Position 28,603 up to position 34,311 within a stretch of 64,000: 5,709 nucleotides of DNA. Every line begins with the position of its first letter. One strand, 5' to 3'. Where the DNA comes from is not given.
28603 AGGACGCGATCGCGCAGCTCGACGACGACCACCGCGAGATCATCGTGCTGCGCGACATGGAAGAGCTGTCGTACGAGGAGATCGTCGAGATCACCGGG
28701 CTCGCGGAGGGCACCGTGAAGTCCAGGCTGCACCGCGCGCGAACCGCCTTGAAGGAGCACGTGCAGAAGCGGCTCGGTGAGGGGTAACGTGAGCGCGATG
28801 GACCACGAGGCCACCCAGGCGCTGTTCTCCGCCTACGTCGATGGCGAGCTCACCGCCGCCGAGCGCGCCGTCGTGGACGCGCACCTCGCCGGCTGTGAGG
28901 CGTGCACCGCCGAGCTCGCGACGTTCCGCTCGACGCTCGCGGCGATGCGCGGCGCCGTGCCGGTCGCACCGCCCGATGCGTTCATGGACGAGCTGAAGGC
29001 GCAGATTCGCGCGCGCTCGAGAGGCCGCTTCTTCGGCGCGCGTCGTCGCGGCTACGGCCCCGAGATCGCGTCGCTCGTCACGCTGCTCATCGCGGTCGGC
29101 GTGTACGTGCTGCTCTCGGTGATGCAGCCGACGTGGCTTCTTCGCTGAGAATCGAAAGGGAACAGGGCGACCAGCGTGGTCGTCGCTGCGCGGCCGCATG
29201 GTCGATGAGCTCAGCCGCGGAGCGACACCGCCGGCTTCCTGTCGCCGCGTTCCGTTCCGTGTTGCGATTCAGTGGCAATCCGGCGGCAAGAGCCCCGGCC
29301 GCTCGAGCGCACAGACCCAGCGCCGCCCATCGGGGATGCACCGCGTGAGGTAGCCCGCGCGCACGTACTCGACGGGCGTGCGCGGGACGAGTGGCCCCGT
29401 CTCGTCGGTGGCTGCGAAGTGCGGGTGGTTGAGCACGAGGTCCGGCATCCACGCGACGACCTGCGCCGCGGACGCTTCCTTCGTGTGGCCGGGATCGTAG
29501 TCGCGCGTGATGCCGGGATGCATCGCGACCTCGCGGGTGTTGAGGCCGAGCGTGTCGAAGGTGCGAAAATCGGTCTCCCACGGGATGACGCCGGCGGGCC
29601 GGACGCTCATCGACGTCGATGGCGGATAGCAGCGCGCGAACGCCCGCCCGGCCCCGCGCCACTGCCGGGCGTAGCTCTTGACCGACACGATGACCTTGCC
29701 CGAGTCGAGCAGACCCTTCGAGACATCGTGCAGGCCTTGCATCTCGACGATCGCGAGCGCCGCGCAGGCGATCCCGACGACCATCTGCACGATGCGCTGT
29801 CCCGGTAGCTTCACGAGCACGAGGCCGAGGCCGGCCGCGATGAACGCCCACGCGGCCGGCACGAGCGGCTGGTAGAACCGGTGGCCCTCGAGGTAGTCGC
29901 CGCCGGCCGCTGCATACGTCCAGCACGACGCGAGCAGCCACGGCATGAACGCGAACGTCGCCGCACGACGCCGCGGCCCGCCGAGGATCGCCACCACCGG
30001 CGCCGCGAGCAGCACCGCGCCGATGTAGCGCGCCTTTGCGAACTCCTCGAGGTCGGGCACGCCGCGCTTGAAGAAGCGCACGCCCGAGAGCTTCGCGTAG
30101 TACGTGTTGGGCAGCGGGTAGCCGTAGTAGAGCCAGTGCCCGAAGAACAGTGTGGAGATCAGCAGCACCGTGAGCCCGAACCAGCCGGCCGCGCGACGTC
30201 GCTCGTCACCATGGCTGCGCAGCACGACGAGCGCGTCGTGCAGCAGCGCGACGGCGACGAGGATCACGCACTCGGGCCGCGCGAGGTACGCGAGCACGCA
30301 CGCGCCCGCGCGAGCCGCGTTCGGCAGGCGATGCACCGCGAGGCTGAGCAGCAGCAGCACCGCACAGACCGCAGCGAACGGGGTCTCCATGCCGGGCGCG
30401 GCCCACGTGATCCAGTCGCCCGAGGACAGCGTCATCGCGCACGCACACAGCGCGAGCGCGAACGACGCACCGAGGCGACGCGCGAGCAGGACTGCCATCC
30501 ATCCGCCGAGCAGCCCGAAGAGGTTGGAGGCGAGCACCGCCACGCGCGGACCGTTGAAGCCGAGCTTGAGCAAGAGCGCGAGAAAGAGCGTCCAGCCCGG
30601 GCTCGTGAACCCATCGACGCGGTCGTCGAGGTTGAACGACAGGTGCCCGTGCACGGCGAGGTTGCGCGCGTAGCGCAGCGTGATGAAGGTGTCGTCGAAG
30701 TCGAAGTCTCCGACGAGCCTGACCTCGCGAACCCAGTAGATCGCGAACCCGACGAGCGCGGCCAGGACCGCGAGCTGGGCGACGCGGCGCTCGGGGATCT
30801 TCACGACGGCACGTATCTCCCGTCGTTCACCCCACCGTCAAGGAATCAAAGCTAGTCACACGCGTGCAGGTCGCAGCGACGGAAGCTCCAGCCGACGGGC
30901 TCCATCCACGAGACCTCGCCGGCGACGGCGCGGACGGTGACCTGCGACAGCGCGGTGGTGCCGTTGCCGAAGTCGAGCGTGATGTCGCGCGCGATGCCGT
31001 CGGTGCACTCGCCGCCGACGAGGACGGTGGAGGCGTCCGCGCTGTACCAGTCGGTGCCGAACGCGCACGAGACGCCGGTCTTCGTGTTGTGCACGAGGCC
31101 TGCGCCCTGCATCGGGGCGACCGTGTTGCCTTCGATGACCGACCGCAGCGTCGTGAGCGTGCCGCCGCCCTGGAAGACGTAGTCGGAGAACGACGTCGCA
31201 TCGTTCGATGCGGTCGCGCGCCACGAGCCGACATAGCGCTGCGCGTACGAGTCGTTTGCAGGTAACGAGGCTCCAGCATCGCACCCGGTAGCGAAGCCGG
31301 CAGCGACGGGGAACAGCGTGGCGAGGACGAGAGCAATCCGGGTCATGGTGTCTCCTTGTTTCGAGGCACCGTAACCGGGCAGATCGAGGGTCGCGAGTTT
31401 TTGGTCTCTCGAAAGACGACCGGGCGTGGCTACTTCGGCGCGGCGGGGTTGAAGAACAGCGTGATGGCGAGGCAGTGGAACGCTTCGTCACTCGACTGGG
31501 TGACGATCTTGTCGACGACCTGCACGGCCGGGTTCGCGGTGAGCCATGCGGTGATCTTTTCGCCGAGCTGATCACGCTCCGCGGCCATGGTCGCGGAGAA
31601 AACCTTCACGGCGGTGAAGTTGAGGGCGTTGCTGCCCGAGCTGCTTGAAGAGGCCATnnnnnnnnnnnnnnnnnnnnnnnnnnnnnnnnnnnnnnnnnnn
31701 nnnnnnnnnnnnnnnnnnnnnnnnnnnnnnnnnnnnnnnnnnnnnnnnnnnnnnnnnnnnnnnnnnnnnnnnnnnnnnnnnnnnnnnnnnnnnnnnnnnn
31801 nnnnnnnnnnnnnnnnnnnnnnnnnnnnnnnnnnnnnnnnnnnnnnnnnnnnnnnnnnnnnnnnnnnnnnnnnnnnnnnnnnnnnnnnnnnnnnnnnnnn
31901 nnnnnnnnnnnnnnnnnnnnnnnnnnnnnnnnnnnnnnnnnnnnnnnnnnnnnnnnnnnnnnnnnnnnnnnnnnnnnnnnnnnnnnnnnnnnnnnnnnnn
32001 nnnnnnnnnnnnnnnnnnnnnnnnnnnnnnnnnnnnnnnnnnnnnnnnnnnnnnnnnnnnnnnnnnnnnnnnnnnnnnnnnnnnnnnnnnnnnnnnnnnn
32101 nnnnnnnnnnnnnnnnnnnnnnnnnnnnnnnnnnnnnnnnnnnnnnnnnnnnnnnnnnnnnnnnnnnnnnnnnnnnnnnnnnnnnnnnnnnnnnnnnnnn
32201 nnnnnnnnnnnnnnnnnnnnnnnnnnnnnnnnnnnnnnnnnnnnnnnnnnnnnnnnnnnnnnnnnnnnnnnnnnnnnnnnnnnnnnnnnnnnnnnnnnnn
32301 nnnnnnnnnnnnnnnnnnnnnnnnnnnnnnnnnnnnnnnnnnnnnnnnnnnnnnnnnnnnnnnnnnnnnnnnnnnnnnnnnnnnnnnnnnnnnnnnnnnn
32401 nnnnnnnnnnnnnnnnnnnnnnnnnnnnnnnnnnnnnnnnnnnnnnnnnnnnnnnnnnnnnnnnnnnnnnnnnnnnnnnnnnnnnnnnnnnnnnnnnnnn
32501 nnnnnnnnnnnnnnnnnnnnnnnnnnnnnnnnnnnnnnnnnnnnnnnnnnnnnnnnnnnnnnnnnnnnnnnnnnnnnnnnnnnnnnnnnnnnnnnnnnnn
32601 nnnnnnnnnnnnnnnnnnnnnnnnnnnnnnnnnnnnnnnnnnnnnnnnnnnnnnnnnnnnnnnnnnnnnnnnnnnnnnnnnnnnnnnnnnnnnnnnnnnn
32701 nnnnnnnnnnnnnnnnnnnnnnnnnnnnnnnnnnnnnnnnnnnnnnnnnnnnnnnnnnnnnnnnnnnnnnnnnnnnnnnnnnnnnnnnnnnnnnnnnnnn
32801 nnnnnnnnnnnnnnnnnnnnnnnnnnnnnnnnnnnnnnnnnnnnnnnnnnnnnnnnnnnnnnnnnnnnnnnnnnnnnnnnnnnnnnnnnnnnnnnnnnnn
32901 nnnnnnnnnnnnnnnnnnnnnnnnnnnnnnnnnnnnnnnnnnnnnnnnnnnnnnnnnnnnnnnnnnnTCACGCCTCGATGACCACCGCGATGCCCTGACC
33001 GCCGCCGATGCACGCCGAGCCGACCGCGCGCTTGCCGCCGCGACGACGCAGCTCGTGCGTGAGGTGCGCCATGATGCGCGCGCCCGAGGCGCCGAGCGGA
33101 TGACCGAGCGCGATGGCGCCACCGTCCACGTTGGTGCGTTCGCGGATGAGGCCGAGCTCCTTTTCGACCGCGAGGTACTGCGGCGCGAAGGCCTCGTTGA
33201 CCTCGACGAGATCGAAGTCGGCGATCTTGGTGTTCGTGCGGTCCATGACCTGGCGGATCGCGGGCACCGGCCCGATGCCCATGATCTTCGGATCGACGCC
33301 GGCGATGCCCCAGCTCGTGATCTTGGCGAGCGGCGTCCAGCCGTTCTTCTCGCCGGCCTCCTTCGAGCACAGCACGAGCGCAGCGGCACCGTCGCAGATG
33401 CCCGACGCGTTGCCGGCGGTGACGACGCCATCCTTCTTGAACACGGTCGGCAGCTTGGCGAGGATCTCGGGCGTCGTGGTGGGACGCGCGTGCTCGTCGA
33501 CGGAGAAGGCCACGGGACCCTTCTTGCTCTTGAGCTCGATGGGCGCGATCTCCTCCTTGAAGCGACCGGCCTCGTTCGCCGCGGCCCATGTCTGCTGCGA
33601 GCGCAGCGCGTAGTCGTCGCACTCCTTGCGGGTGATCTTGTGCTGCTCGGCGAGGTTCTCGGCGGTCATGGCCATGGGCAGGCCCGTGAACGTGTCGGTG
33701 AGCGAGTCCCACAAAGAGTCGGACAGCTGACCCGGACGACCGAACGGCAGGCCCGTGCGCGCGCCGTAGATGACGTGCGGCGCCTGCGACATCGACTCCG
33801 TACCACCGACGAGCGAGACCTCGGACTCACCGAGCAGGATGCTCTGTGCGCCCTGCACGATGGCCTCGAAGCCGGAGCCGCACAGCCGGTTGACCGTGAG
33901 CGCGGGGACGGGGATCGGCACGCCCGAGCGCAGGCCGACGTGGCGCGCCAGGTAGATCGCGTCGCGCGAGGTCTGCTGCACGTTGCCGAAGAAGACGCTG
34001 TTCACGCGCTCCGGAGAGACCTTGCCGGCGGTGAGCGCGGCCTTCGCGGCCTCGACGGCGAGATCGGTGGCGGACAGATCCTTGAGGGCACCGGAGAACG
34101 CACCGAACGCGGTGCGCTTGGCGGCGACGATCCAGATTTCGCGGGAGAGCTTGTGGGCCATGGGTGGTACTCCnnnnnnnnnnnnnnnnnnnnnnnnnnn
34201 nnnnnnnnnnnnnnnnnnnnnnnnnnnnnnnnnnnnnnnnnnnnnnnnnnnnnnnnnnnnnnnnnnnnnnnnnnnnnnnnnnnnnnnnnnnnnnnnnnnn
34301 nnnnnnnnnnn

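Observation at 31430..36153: Tight operon of a permuted aconitase-family enzyme, a thiolase, a LeuA-family synthase and a small ORF, with no dehydrogenase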

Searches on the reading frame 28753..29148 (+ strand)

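Call 53: search_protein_families(library=pfam, proteins=[window:28753-29148:+], max_evalue=0.001)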
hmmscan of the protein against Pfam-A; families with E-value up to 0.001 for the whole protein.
window:28753-29148:+ (131 aa): 1 family
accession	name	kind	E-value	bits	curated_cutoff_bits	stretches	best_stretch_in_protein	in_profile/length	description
PF13490.11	zf-HC2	-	1.9e-13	50.7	22.2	1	20-51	3-34/35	Putative zinc-finger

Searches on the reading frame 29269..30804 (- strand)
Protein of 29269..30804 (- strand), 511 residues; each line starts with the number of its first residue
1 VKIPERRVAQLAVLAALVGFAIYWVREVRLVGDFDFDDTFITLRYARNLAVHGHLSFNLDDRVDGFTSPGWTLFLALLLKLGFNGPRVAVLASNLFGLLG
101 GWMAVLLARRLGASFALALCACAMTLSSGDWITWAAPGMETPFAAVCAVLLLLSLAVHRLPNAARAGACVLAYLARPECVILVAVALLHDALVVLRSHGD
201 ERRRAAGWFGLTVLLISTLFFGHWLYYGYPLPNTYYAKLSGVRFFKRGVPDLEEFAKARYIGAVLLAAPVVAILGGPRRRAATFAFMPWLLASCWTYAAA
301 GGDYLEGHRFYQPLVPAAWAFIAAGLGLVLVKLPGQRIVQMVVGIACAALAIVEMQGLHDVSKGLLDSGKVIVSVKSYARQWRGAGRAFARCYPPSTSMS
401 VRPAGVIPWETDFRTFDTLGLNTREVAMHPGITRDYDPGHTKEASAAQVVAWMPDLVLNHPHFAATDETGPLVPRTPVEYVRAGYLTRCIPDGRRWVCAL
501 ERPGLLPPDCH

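Call 9: search_protein_families(library=pfam, proteins=[window:29269-30804:-], max_evalue=0.01)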
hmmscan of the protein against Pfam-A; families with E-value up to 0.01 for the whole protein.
window:29269-30804:- (511 aa): 0 families

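Call 10: search_protein_families(library=ncbifam, proteins=[window:29269-30804:-], max_evalue=0.01)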
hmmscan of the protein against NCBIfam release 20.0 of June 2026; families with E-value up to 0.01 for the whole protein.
window:29269-30804:- (511 aa): 1 family
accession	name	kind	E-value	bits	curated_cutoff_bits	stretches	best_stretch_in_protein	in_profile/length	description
NF047440.1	LA3751_2_3_fam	subfamily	0.0026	16.7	200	1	85-243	97-260/460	LA_3751/LA_3752 family putative glycosyltransferase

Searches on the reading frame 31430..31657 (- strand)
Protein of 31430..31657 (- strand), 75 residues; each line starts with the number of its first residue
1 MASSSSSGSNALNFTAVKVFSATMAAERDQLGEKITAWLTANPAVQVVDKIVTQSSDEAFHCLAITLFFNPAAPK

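Call 9: search_protein_families(library=pfam, proteins=[window:31430-31657:-], max_evalue=0.01)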
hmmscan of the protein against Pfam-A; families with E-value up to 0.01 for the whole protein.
window:31430-31657:- (75 aa): 0 families

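Call 10: search_protein_families(library=ncbifam, proteins=[window:31430-31657:-], max_evalue=0.01)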
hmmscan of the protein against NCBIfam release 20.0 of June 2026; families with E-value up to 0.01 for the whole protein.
window:31430-31657:- (75 aa): 0 families

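Call 44: search_protein_representatives(protein=window:31430-31657:-)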
Query: 75 residues. Proteins with E-value up to 0.001 (for the whole library): 745; up to 1e-10: 335; up to 1e-30: 1. The best 150 are listed.
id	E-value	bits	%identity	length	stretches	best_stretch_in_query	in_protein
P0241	3.7e-34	131.0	53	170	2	6-73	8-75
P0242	1.0e-28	113.9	50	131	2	15-69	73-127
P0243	5.2e-26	105.4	53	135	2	15-74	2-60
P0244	1.2e-24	101.0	75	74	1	3-70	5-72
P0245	1.5e-22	94.5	45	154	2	15-69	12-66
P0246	2.0e-22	94.1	75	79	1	12-71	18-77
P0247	4.3e-22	93.1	76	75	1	11-69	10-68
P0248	1.2e-20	88.5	66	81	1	6-70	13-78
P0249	3.6e-20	87.0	65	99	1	12-74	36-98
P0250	7.2e-20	86.0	74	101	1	13-70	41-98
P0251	9.9e-20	85.6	60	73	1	5-71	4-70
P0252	1.7e-19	84.9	60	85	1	7-69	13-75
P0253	2.3e-19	84.5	69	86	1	13-73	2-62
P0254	3.9e-19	83.7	68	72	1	13-69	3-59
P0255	9.3e-19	82.5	84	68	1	24-72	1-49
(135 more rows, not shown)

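Call 45: find_homologous_proteins(query=window:31430-31657:-, max_evalue=0.001)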
Query window:31430-31657:- (75 aa): 938 proteins with E <= 0.001 among 939 candidates; the best 120 are listed.
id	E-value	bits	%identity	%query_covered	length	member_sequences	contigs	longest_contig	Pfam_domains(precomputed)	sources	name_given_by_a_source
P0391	2.2e-36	140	91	100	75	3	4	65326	-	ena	-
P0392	8.6e-35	135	88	100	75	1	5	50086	-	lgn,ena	-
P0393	1.2e-34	134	89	100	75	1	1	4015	-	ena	-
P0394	3.0e-34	133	87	100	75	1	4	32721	-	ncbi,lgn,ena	-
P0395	5.1e-34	132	85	100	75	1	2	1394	-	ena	-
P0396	4.1e-30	120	83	85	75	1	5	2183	-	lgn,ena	-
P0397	4.1e-30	120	85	91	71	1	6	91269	-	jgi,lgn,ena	-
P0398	6.6e-30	119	82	96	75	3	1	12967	-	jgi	jgi:hypothetical protein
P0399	8.6e-30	119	82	97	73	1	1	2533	-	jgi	jgi:hypothetical protein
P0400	1.1e-29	119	80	88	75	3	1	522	-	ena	-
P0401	1.3e-29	118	85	93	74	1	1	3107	-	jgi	jgi:hypothetical protein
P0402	1.3e-29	118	81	93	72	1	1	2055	-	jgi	jgi:hypothetical protein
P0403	1.4e-29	118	83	80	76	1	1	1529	-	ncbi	-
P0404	1.9e-29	118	83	92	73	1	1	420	-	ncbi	-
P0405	1.9e-29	118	82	96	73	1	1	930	-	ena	-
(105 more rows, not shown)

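Call 48: find_related_loci(query=A2, collection=metagenome_contigs, flank=8000)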
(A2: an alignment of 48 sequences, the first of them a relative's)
Query A2 (83 aa) in metagenome_contigs; peptide patterns used: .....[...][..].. (x = any residue, [..] = any of these).
600 stretches matched a pattern (row limit reached: there are more); 476 encode a relative of the query (tblastn E <= 1e-3); the best 80 are kept; 80 distinct loci.
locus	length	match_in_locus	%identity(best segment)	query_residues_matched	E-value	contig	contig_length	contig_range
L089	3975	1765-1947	93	22-82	6e-37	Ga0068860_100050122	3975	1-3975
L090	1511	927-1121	82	17-81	3e-34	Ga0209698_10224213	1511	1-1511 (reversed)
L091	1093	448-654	78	12-80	7e-35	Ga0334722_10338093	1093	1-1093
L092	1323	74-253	85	22-81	2e-34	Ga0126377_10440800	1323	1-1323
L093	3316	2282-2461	82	22-81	2e-33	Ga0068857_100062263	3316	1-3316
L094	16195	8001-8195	82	17-81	2e-33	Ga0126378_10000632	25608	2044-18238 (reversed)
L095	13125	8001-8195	82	17-81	2e-33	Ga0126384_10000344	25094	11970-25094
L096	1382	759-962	75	13-83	2e-33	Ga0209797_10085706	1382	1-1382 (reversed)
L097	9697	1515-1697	84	22-82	3e-33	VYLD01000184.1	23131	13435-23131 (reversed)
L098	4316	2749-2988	64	4-83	8e-33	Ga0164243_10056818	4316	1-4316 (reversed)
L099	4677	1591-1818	70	6-81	2e-32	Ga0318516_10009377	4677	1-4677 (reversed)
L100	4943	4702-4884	82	20-80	3e-32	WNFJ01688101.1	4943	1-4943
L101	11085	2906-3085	82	22-81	4e-32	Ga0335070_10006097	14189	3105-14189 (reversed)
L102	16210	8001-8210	74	15-80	3e-32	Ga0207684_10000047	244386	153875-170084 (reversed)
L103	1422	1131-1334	71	14-81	2e-32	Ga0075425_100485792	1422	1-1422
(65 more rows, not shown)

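Call 71: predict_structure(alignment_id=A3)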
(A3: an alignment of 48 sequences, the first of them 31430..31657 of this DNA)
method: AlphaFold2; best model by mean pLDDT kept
length: 75 residues; sequences in the alignment: 48
mean_pLDDT: 80.6   pTM: 0.63
mean pLDDT of the five models: 80.6, 80.3, 78.9, 76.3, 74.9
residues with pLDDT >= 90: 37; 70-90: 21; 50-70: 8; < 50: 9
segments of 3 or more residues with pLDDT < 50: 1-9
pLDDT, mean of each block of 10 residues (from residue 1): 44 86 85 93 91 82 91 68
secondary structure, 60 per line:
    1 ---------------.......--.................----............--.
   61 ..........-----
elements in order: E16-22 H25-41 E46-57 E60-70

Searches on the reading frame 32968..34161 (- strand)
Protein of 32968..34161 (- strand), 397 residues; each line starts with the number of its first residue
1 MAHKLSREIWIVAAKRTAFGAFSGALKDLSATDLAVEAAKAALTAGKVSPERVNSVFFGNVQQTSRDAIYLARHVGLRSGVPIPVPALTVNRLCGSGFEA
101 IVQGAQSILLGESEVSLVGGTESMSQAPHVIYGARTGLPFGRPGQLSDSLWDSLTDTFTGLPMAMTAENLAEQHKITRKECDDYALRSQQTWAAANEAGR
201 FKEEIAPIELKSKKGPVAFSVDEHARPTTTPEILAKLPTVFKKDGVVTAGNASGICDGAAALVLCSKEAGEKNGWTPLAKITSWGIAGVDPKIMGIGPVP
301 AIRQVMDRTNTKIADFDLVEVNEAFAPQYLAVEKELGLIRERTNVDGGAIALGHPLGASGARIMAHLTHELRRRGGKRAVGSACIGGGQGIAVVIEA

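Call 9: search_protein_families(library=pfam, proteins=[window:32968-34161:-], max_evalue=0.01)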
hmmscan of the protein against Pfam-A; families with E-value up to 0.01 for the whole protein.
window:32968-34161:- (397 aa): 3 families
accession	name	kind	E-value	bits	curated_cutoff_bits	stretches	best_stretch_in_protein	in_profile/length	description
PF00108.29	Thiolase_N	-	1.8e-86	290.2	26.4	1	10-267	2-259/260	Thiolase, N-terminal domain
PF02803.24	Thiolase_C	-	9.3e-48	161.4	27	1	276-396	2-122/123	Thiolase, C-terminal domain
PF00109.32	ketoacyl-synt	-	0.0014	18.7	20.8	1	86-129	166-209/252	Beta-ketoacyl synthase, N-terminal domain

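Call 10: search_protein_families(library=ncbifam, proteins=[window:32968-34161:-], max_evalue=0.01)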
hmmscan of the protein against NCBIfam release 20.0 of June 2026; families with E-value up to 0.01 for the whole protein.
window:32968-34161:- (397 aa): 50 families (the best 25 are shown)
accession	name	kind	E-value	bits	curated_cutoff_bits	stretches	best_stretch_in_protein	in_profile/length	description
NF006552.0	PRK09051.1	subfamily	1.5e-139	465.6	565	1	6-396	3-393/395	beta-ketothiolase BktB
TIGR01930.1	AcCoA-C-Actrans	subfamily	2.3e-130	435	240.55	1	11-396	1-385/385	acetyl-CoA C-acyltransferase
NF042999.1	bketothiol_BktB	equivalog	6.1e-128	427.4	725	1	6-396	2-392/394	beta-ketothiolase BktB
NF004206.0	PRK05656.1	subfamily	2.9e-119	398.6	688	1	8-396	3-391/392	acetyl-CoA C-acetyltransferase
NF006551.0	PRK09050.1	subfamily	6.7e-117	390.9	605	1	7-396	2-399/401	3-oxoadipyl-CoA thiolase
TIGR02430.1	pcaF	equivalog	5e-115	384.7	597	1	7-396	1-398/400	3-oxoadipyl-CoA thiolase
NF004853.0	PRK06205.1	subfamily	1.1e-112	377.1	551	1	7-396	2-401/404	acetyl-CoA C-acetyltransferase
NF006001.0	PRK08131.1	equivalog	7e-106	354.5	622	1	10-396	5-398/401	3-oxoadipyl-CoA thiolase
NF006086.0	PRK08235.1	equivalog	1.1e-104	350.7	526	1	10-396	5-391/393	acetyl-CoA C-acetyltransferase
NF042967.1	AcCoAtase_PhaA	equivalog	6.3e-103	345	740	1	7-396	2-394/396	acetyl-CoA acetyltransferase PhaA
NF005152.0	PRK06633.1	equivalog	1.5e-102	343.2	675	1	7-397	3-391/392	acetyl-CoA C-acetyltransferase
NF006510.0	PRK08947.1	equivalog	7.3e-93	311.6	519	1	7-396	2-385/387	acetyl-CoA C-acyltransferase FadA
NF006553.0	PRK09052.1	equivalog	2.3e-91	306.8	567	1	4-397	3-398/399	acetyl-CoA C-acyltransferase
NF005033.0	PRK06445.1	equivalog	1.1e-90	304.7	511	1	7-396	3-393/395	acetyl-CoA C-acetyltransferase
NF005805.0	PRK07661.1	equivalog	1.3e-90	304.2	633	1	7-396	2-389/391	acetyl-CoA C-acetyltransferase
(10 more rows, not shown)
